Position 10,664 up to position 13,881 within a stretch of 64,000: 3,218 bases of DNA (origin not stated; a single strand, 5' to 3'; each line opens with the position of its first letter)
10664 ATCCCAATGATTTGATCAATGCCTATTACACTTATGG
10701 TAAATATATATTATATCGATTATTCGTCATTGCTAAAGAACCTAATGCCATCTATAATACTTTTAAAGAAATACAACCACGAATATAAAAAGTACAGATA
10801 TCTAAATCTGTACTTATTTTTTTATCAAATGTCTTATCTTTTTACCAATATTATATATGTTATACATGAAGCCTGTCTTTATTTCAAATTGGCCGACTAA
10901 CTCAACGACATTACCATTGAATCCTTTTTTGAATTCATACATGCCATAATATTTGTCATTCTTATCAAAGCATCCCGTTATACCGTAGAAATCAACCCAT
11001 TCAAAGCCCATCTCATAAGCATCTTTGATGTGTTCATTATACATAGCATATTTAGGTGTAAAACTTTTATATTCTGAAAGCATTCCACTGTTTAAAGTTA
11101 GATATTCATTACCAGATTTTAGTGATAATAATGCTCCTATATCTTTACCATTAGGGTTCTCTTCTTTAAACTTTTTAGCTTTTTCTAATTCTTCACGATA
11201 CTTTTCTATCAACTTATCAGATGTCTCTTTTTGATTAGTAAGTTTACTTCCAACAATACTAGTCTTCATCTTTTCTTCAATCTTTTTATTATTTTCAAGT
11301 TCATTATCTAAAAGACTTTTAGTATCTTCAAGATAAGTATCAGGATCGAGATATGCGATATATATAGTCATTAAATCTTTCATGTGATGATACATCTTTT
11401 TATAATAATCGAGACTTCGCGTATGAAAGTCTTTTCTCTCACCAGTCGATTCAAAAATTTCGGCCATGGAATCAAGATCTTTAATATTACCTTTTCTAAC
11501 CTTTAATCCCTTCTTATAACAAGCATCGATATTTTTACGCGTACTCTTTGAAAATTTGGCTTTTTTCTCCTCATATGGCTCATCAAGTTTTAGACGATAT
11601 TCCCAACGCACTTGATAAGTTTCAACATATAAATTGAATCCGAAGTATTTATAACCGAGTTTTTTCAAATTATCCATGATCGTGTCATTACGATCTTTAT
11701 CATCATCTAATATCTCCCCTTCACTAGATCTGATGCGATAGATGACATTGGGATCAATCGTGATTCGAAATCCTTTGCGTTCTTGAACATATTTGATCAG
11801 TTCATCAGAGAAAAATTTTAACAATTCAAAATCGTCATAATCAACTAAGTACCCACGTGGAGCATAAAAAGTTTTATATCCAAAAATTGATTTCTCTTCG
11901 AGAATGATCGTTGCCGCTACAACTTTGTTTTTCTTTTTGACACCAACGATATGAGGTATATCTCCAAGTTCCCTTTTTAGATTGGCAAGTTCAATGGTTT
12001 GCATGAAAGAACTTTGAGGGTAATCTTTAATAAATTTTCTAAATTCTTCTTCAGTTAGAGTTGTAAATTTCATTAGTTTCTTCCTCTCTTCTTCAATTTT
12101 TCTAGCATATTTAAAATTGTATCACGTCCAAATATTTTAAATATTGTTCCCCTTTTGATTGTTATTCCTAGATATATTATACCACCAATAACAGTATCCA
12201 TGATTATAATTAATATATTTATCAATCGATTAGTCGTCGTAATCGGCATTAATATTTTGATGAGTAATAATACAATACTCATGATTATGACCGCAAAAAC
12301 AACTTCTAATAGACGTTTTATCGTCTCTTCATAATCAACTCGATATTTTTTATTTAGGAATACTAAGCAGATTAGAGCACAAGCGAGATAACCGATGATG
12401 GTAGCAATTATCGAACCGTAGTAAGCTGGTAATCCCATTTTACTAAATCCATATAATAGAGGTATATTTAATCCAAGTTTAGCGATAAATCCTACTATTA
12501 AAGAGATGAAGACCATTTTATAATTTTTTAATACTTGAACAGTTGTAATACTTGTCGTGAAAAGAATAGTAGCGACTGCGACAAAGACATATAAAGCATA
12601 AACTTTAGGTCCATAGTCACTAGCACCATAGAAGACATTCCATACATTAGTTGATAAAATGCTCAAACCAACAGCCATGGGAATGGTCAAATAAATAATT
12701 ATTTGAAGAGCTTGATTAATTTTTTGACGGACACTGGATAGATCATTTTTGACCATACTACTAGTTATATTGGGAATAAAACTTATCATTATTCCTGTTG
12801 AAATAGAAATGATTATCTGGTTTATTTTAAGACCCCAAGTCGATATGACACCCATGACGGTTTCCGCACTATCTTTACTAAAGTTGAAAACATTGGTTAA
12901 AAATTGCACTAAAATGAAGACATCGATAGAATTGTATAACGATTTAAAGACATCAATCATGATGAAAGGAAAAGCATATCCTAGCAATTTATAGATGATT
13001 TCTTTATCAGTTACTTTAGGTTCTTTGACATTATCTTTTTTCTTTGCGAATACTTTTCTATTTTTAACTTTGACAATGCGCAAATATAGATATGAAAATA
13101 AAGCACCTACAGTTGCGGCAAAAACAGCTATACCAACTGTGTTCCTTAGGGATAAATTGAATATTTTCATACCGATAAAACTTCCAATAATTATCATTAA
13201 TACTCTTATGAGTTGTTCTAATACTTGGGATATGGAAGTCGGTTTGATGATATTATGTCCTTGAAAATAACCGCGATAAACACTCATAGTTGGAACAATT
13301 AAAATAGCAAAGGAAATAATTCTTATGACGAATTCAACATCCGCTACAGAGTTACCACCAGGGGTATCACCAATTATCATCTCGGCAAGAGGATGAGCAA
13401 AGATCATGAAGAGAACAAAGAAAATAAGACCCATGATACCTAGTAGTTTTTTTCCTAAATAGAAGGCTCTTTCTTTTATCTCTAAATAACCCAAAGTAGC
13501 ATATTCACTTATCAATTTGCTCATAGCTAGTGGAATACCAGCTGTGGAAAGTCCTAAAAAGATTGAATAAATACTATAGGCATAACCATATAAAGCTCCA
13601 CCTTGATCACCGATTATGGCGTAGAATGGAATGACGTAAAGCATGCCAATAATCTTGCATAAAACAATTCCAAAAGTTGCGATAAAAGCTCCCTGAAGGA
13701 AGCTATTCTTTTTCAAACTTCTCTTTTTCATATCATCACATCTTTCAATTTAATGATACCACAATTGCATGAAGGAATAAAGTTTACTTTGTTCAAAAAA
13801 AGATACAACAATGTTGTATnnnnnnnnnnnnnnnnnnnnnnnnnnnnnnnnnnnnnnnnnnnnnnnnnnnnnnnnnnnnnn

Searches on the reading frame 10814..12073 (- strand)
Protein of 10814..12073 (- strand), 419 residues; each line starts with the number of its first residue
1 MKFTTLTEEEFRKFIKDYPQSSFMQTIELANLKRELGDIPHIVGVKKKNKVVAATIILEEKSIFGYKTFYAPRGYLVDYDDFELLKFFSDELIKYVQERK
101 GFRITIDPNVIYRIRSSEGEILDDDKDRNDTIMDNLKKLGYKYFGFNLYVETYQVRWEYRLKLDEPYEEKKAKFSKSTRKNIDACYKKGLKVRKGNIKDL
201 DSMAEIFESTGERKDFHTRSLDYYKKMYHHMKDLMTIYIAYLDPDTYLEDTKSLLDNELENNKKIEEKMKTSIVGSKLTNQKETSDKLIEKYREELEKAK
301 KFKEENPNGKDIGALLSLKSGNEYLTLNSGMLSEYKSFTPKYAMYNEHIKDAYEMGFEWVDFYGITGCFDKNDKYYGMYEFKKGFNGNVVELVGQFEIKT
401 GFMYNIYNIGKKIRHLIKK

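Call 72: search_protein_families(library=pfam, proteins=[window:10814-12073:-], max_evalue=0.00001)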
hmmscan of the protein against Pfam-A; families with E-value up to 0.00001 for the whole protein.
window:10814-12073:- (419 aa): 2 families
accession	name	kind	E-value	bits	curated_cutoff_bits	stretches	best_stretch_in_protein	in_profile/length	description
PF02388.22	FemAB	-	3.9e-96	322.8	24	1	6-410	1-404/406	FemAB family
PF13480.13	Acetyltransf_6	-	6.4e-08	33.3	22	0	308-371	80-137/143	Acetyltransferase (GNAT) domain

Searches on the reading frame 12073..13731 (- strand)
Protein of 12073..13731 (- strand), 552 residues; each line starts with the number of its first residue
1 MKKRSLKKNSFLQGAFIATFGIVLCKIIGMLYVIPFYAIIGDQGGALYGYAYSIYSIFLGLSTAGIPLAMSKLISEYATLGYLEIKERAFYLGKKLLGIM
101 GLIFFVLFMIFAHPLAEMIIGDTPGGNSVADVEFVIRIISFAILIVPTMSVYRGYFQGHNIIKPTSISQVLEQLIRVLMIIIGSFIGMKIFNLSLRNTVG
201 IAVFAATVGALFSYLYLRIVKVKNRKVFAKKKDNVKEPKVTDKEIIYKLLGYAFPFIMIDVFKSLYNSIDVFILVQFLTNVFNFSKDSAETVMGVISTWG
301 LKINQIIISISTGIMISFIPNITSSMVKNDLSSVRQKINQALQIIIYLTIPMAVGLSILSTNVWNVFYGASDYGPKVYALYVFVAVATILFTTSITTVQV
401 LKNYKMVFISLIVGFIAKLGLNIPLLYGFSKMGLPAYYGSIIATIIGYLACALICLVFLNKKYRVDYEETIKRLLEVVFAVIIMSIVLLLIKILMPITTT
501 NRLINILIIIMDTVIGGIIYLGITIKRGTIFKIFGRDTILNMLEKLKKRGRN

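Call 72: search_protein_families(library=pfam, proteins=[window:12073-13731:-], max_evalue=0.00001)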
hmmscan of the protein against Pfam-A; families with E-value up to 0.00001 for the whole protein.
window:12073-13731:- (552 aa): 2 families
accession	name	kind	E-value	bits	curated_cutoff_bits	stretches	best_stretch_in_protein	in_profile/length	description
PF01943.22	Polysacc_synt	-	2.5e-25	89.9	28.2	1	12-278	2-235/274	Polysaccharide biosynthesis protein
PF03023.19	MurJ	-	8.1e-06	25.1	27.4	0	74-496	38-437/451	Lipid II flippase MurJ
